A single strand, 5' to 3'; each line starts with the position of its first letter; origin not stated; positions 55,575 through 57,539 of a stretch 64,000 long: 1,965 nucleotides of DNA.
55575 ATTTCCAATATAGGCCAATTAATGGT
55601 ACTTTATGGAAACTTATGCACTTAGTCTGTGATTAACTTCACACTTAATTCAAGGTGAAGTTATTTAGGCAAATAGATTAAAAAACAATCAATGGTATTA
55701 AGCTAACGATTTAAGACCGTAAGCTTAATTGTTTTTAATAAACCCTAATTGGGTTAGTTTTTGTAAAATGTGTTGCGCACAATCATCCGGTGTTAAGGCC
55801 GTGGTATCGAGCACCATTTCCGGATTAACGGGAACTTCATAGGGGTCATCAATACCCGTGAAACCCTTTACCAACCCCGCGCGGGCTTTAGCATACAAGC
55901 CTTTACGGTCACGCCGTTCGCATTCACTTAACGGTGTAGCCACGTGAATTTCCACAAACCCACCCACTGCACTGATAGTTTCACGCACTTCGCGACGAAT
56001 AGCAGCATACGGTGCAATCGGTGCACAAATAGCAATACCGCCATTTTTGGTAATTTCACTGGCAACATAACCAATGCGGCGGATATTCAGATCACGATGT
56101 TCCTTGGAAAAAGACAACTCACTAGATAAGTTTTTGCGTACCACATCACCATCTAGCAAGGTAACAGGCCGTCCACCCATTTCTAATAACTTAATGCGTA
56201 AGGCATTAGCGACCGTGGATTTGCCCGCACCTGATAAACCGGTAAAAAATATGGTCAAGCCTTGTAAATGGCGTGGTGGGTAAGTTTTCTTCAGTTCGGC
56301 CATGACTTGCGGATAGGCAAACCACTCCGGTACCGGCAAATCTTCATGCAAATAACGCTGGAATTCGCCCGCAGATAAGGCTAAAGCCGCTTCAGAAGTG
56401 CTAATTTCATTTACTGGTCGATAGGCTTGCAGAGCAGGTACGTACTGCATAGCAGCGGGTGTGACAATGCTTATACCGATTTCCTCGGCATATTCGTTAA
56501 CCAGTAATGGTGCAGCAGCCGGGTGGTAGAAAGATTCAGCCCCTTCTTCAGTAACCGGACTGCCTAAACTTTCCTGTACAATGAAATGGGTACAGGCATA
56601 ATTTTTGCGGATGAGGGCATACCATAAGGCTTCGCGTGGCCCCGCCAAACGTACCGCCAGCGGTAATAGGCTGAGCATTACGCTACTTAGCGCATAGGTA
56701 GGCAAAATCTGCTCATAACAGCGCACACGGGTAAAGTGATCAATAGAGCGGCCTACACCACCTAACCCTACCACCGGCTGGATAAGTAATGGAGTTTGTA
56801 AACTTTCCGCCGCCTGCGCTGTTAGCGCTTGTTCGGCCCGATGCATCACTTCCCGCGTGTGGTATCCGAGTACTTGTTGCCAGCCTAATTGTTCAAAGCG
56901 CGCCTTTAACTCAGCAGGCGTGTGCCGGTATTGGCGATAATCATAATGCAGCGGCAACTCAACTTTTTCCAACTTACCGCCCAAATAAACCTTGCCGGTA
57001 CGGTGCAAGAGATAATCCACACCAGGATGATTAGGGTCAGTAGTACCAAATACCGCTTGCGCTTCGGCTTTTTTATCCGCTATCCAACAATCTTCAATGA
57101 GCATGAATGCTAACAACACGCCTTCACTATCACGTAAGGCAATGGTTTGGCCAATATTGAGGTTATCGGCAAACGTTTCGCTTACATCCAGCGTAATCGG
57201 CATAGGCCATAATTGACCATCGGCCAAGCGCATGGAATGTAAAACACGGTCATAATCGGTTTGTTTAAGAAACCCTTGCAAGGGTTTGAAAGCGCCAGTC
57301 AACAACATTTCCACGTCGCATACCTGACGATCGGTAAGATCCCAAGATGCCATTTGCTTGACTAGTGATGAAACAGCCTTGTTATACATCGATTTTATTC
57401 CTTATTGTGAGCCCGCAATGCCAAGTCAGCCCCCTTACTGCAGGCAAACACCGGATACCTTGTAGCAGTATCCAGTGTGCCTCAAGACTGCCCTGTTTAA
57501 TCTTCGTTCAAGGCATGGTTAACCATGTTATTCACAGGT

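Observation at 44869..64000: Co-oriented island coupling a type I-secreted S-layer-like protein to a sulfated glycan pathway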

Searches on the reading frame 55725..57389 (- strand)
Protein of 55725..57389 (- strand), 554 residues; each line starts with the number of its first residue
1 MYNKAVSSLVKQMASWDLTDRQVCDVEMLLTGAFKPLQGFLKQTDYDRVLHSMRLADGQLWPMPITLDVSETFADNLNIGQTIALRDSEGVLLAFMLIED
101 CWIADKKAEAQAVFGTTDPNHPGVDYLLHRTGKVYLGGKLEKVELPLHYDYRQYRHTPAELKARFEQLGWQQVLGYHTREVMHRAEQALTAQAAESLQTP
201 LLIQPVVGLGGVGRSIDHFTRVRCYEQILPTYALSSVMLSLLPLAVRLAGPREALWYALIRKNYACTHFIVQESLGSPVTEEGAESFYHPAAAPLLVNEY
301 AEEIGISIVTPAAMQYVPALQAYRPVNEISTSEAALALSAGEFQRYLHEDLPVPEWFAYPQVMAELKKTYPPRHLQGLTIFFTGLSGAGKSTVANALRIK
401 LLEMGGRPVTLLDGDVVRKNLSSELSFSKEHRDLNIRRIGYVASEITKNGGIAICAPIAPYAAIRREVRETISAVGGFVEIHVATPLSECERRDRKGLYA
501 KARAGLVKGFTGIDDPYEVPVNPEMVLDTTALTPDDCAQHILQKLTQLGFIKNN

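Call 4: search_protein_families(library=pfam, proteins=[window:55725-57389:-], max_evalue=0.01)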
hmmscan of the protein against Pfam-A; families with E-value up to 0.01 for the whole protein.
window:55725-57389:- (554 aa): 8 families
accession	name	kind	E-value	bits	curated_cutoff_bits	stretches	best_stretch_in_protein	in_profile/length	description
PF01583.26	APS_kinase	-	4e-59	199.5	21.1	1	376-528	1-152/152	Adenylylsulphate kinase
PF01747.23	ATP-sulfurylase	-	1.1e-50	172.4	24.3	1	153-368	2-211/212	ATP-sulfurylase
PF14306.12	PUA_2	-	1.1e-45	155.6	27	1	10-143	25-157/159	PUA-like domain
PF13238.12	AAA_18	-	8.9e-05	23.4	29.4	1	380-450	1-67/128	AAA domain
PF13671.12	AAA_33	-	0.00078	20.2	27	1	380-493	2-114/143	AAA domain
PF03193.22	RsgA_GTPase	-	0.007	16.6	30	0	374-399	103-128/174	RsgA GTPase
PF01656.29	CbiA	-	0.0076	16.6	25.4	0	384-449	6-68/125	CobQ/CobB/MinD/ParA nucleotide binding domain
PF06414.18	Zeta_toxin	-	0.0083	16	22.3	0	366-419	7-56/199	Zeta toxin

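Call 10: search_protein_families(library=ncbifam, proteins=[window:55725-57389:-], max_evalue=0.001)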
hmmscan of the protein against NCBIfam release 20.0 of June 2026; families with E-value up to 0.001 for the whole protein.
window:55725-57389:- (554 aa): 8 families
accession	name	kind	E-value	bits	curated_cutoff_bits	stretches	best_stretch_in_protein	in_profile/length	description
NF004040.0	PRK05537.1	equivalog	1.5e-245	816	669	1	8-552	28-571/572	bifunctional sulfate adenylyltransferase/adenylylsulfate kinase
TIGR00339.1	sopT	equivalog_domain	9.2e-97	324.2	322.95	1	8-366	22-381/383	sulfate adenylyltransferase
NF003166.0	PRK04149.1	subfamily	6e-77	258.6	387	1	9-370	28-382/393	sulfate adenylyltransferase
NF002059.0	PRK00889.1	subfamily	1.9e-64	216.6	244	1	376-552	4-176/177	adenylyl-sulfate kinase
TIGR00455.1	apsK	equivalog_domain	5.1e-58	195.8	138.7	1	374-545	15-184/184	adenylyl-sulfate kinase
NF004035.0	PRK05506.1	subfamily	2.6e-53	181.2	715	1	374-547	457-628/632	bifunctional sulfate adenylyltransferase subunit 1/adenylylsulfate kinase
NF003013.0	PRK03846.1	subfamily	8.1e-52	175.8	163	1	374-552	25-201/202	adenylyl-sulfate kinase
NF004041.0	PRK05541.1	subfamily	2e-24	86.6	127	1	376-547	6-172/176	adenylyl-sulfate kinase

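Call 14: list_cluster_members(proteins=[P0002, P0005, P0100, P0001, window:55725-57389:-, window:38876-40867:+])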
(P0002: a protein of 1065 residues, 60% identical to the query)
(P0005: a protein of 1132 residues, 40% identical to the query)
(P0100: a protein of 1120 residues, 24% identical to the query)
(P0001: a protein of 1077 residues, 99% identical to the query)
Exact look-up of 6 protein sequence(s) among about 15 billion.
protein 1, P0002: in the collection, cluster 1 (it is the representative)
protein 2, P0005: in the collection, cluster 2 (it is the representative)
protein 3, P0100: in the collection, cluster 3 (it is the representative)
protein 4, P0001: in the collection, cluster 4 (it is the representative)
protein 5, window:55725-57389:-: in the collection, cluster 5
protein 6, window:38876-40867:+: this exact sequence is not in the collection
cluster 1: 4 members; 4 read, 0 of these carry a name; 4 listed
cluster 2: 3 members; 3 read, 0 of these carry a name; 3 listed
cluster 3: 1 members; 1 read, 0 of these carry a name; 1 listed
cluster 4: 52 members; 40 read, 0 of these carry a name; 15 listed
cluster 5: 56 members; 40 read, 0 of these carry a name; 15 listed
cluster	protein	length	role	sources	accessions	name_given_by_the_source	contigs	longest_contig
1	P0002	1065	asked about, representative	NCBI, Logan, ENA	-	-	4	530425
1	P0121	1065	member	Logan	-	-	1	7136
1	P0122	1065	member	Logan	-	-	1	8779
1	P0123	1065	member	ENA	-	-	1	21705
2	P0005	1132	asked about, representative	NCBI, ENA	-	-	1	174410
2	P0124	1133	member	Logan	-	-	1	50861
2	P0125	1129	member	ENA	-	-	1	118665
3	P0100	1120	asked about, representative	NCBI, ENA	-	-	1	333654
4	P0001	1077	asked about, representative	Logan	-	-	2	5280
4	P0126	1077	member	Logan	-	-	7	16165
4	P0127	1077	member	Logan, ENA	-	-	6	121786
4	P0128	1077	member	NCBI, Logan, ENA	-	-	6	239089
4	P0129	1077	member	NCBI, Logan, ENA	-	-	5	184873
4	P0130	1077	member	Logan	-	-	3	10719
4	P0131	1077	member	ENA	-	-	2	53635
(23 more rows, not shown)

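Call 55: search_solved_structures(query=window:55725-57389:-, max_evalue=1e-10, show_alignments=2)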
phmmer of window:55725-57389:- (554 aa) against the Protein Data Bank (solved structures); distinct sequences matched with E-value up to 1e-10: 35.
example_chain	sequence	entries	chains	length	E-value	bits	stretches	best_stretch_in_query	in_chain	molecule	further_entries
1i2d_A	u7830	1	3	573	3.2e-157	527.8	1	12-552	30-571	ATP SULFURYLASE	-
1m8p_A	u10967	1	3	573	1.8e-156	525.3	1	12-552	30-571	sulfate adenylyltransferase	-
2gks_A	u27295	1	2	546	1.7e-145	489.1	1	10-552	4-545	Bifunctional SAT/APS kinase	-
3cr8_A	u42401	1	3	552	9.5e-137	460.2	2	134-552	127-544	Sulfate adenylyltransferase, adenylylsulfate kinase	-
1jec_A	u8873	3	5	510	1.7e-98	334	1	13-406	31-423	SULFATE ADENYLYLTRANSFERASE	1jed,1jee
1g8f_A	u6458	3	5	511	1.7e-98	334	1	13-406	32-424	SULFATE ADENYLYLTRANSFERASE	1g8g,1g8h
1j70_A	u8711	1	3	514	1.7e-98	334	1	13-406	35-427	ATP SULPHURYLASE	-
1r6x_A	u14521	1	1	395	1.3e-95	324.5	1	13-373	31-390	ATP:sulfate adenylyltransferase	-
23vk_A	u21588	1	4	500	1.2e-78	268.5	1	364-552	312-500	adenylyl-sulfate kinase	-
1x6v_B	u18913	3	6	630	3.8e-56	194.3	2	375-547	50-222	Bifunctional 3'-phosphoadenosine 5'-phosphosulfate synthetase 1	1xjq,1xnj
5cb6_A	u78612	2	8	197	7.4e-53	183.4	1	375-552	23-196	Probable adenylyl-sulfate kinase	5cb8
2pey_A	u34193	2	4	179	1.4e-39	139.5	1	374-547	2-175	Bifunctional 3'-phosphoadenosine 5'-phosphosulfate synthetase 1 (PAPS synthetase 1) (PAPSS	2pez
2ofw_A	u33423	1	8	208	1.2e-38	136.5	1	375-547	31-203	APS kinase domain of the PAPS synthetase 1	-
8i1m_A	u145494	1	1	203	1.7e-38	136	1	375-547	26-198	PAPSS1 protein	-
2ofx_A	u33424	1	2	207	1.8e-38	135.9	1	375-547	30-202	Bifunctional 3'-phosphoadenosine 5'-phosphosulfate synthetase 1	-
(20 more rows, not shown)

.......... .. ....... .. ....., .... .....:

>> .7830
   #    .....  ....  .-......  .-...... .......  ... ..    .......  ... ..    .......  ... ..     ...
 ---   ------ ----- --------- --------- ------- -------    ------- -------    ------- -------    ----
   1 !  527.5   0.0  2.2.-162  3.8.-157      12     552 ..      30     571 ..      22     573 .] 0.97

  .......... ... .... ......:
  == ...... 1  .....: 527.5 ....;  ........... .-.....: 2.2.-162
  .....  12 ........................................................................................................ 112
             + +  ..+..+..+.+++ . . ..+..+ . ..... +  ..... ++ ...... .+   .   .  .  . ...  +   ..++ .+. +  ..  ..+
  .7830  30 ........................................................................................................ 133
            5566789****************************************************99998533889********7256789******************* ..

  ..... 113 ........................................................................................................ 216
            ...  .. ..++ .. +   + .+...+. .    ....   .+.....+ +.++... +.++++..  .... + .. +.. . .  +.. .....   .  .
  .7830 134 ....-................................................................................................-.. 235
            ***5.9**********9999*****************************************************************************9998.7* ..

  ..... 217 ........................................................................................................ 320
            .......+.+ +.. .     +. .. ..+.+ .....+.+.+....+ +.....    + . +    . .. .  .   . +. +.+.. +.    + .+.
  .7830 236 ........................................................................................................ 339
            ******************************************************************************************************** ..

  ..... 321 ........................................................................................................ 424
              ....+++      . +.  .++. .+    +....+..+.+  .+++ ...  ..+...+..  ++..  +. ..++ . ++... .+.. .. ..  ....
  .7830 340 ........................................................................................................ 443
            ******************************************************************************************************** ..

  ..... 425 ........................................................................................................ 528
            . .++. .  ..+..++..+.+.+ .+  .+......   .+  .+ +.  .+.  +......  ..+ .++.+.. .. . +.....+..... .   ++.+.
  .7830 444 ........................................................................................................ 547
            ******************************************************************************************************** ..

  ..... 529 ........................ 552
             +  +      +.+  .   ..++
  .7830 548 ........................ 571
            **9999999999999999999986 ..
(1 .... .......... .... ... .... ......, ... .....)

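Call 63: find_homologous_proteins(query=window:55725-57389:-, max_evalue=1e-80)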
Query window:55725-57389:- (554 aa): 8000 proteins with E <= 1e-80 among 8000 candidates; the best 120 are listed.
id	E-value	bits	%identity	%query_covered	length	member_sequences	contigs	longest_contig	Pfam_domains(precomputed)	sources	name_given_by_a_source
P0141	0.0e+0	1245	99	100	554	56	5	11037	PF14306.13,PF01747.24,PF01583.27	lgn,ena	-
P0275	6.1e-250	849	68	98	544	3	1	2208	PF14306.13,PF01747.24,PF01583.27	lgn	-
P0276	3.9e-241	820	67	97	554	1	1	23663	PF14306.13,PF01747.24,PF01583.27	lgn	-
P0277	2.8e-240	817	66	98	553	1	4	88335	PF14306.13,PF01747.24,PF13671.13,PF01583.27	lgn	-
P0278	1.7e-234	798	63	98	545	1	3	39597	PF14306.13,PF01747.24,PF13671.13,PF01583.27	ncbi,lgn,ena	-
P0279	6.1e-234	796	64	100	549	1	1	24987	PF14306.13,PF01747.24,PF13671.13,PF01583.27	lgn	-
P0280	7.1e-234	796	64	97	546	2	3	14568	PF14306.13,PF01747.24,PF13671.13,PF01583.27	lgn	-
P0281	4.7e-233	793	64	97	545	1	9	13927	PF14306.13,PF01747.24,PF13671.13,PF01583.27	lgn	-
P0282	1.7e-232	791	65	97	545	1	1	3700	PF14306.13,PF01747.24,PF13671.13,PF01583.27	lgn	-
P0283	1.8e-232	791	63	100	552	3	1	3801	PF14306.13,PF01747.24,PF13671.13,PF01583.27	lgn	-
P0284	2.3e-232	791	64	97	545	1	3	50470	PF14306.13,PF01747.24,PF13671.13,PF01583.27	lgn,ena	-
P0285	2.3e-232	791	64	97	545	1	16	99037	PF14306.13,PF01747.24,PF13671.13,PF01583.27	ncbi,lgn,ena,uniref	ncbi:bifunctional sulfate adenylyltransferase/adenylylsulfate kinase [Thiothrix eikelboomii]|uniref:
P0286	3.0e-232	790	64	97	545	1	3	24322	PF14306.13,PF01747.24,PF13671.13,PF01583.27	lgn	-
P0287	3.4e-232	790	65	97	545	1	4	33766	PF14306.13,PF01747.24,PF13671.13,PF01583.27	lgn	-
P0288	4.3e-232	790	65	97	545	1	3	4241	PF14306.13,PF01747.24,PF13671.13,PF01583.27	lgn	-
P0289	5.9e-232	789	64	97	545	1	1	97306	PF14306.13,PF01747.24,PF13671.13,PF01583.27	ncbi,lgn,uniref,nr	ncbi:sulfate adenylyltransferase [Thiothrix eikelboomii]|uniref:Adenylyl-sulfate kinase n=1 Tax=Thio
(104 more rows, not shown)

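Call 64: find_encoding_contigs(protein=P0289, flank=10000, max_places=1)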
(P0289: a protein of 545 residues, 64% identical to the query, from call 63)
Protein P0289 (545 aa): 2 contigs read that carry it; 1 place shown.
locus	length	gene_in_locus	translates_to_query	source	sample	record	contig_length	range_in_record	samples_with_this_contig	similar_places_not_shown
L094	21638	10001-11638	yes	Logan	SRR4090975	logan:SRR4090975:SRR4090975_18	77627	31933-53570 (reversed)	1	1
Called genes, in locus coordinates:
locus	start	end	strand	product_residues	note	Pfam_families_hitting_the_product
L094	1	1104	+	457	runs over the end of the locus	PF01946:Thi4 (weak), PF00890:FAD_binding_2 (weak), PF01266:DAO (weak), PF01494:FAD_binding_3 (weak), PF03486:HI0933_like (faint), PF07992:Pyr_redox_2 (weak), PF12831:FAD_oxidored, PF13450:NAD_binding_8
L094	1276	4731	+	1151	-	PF05977:MFS_3 (faint), PF07690:MFS_1, PF01553:Acyltransferase, PF00501:AMP-binding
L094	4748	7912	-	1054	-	PF04257:RecC_N, PF27451:RecC_4th, PF17946:RecC_C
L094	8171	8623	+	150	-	-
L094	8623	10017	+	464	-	PF04932:Wzy_C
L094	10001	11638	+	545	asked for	PF14306:PUA_2, PF01747:ATP-sulfurylase, PF01583:APS_kinase, PF13671:AAA_33 (weak)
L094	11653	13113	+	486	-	PF02878:PGM_PMM_I, PF02879:PGM_PMM_II, PF02880:PGM_PMM_III, PF00408:PGM_PMM_IV (weak)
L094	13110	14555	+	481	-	PF00483:NTP_transferase, PF12804:NTP_transf_3 (weak), PF22640:ManC_GMP_beta-helix, PF01050:MannoseP_isomer, PF07883:Cupin_2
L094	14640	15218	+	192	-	PF05685:Uma2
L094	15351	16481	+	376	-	PF13808:DDE_Tnp_1_assoc, PF01609:DDE_Tnp_1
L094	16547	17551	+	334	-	PF01073:3Beta_HSD, PF01370:Epimerase, PF02719:Polysacc_synt_2, PF04321:RmlD_sub_bind, PF07993:NAD_binding_4 (weak), PF16363:GDP_Man_Dehyd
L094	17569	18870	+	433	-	PF03721:UDPG_MGDP_dh_N, PF00984:UDPG_MGDP_dh, PF03720:UDPG_MGDP_dh_C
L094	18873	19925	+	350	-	PF01408:GFO_IDH_MocA, PF03447:NAD_binding_3, PF02894:GFO_IDH_MocA_C, PF22725:GFO_IDH_MocA_C3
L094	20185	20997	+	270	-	PF01266:DAO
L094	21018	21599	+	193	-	PF25084:LbH_EIF2B (faint), PF25087:GMPPB_C (faint), PF14602:Hexapep_2 (faint), PF00132:Hexapep (weak)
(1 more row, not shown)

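Call 65: find_encoding_contigs(protein=P0276, flank=10000, max_places=1)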
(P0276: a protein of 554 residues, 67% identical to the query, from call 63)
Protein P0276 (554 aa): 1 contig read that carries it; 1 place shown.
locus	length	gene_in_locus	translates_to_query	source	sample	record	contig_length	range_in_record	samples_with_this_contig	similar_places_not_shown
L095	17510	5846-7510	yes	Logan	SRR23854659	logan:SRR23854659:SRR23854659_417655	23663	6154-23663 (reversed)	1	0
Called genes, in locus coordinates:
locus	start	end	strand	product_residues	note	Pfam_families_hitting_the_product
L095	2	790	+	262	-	?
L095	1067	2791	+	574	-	PF00664:ABC_membrane, PF00005:ABC_tran, PF02463:SMC_N (faint), PF20703:nSTAND1 (weak), PF13304:AAA_21 (faint)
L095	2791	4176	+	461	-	PF25919:BSH_CusB (faint), PF25994:HH_AprE, PF26002:Beta-barrel_AprE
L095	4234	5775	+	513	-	PF08241:Methyltransf_11, PF08242:Methyltransf_12, PF13649:Methyltransf_25, PF13847:Methyltransf_31, PF10119:MethyTransf_Reg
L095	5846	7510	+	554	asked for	PF14306:PUA_2, PF01747:ATP-sulfurylase, PF01583:APS_kinase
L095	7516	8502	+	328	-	PF01073:3Beta_HSD, PF01370:Epimerase, PF02719:Polysacc_synt_2, PF04321:RmlD_sub_bind, PF07993:NAD_binding_4, PF16363:GDP_Man_Dehyd, PF13460:NAD_binding_10 (weak)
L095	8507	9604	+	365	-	PF00106:adh_short (weak), PF01073:3Beta_HSD, PF01370:Epimerase, PF02719:Polysacc_synt_2, PF04321:RmlD_sub_bind, PF07993:NAD_binding_4 (faint), PF16363:GDP_Man_Dehyd, PF13460:NAD_binding_10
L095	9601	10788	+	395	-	PF01370:Epimerase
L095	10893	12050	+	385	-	PF13439:Glyco_transf_4, PF13477:Glyco_trans_4_2, PF13579:Glyco_trans_4_4, PF20706:GT4-conflict, PF00534:Glycos_transf_1, PF13692:Glyco_trans_1_4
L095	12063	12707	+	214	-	PF02397:Bac_transf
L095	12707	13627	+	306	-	PF00685:Sulfotransfer_1 (weak), PF13469:Sulfotransfer_3 (weak)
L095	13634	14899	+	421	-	PF04932:Wzy_C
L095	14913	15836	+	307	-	-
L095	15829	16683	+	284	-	PF13469:Sulfotransfer_3, PF00685:Sulfotransfer_1 (weak)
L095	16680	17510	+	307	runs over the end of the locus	PF00685:Sulfotransfer_1 (weak), PF13469:Sulfotransfer_3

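Call 66: find_encoding_contigs(protein=P0277, flank=10000, max_places=1)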
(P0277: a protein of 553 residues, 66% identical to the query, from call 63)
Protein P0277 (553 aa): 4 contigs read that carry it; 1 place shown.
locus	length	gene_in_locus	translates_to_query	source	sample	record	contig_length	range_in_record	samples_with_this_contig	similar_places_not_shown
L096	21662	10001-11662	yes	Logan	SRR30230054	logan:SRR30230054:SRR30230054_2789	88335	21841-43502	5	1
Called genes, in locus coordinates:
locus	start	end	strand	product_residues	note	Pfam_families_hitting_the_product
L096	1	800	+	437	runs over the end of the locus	PF14559:TPR_19 (weak)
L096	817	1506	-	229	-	PF00027:cNMP_binding, PF13545:HTH_Crp_2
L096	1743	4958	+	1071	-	PF13946:DUF4214, PF00353:HemolysinCabind (weak)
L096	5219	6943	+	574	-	PF00664:ABC_membrane, PF00005:ABC_tran, PF02463:SMC_N (weak)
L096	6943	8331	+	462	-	PF00364:Biotin_lipoyl (faint), PF25917:BSH_RND (weak), PF25919:BSH_CusB (weak), PF25973:BSH_CzcB (faint), PF25984:BSH_YknX (faint), PF25994:HH_AprE, PF26002:Beta-barrel_AprE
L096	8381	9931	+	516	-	PF13489:Methyltransf_23 (weak), PF08241:Methyltransf_11, PF08242:Methyltransf_12, PF13649:Methyltransf_25, PF13847:Methyltransf_31, PF10119:MethyTransf_Reg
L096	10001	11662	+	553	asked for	PF14306:PUA_2, PF01747:ATP-sulfurylase, PF01583:APS_kinase, PF13671:AAA_33 (weak)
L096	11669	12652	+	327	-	PF01073:3Beta_HSD, PF01370:Epimerase, PF02719:Polysacc_synt_2, PF04321:RmlD_sub_bind, PF07993:NAD_binding_4, PF16363:GDP_Man_Dehyd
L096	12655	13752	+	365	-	PF00106:adh_short (weak), PF01073:3Beta_HSD, PF01370:Epimerase, PF02719:Polysacc_synt_2, PF04321:RmlD_sub_bind, PF07993:NAD_binding_4 (faint), PF16363:GDP_Man_Dehyd, PF13460:NAD_binding_10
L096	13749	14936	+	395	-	PF01370:Epimerase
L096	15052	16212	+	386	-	PF13477:Glyco_trans_4_2, PF13439:Glyco_transf_4, PF13579:Glyco_trans_4_4, PF20706:GT4-conflict (weak), PF00534:Glycos_transf_1, PF13692:Glyco_trans_1_4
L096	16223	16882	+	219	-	PF02397:Bac_transf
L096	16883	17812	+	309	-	PF00685:Sulfotransfer_1 (faint), PF13469:Sulfotransfer_3 (faint)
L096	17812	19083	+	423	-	PF04932:Wzy_C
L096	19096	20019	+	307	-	PF01522:Polysacc_deac_1 (faint)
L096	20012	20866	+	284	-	PF00685:Sulfotransfer_1, PF13469:Sulfotransfer_3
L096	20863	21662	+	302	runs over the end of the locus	PF00685:Sulfotransfer_1, PF13469:Sulfotransfer_3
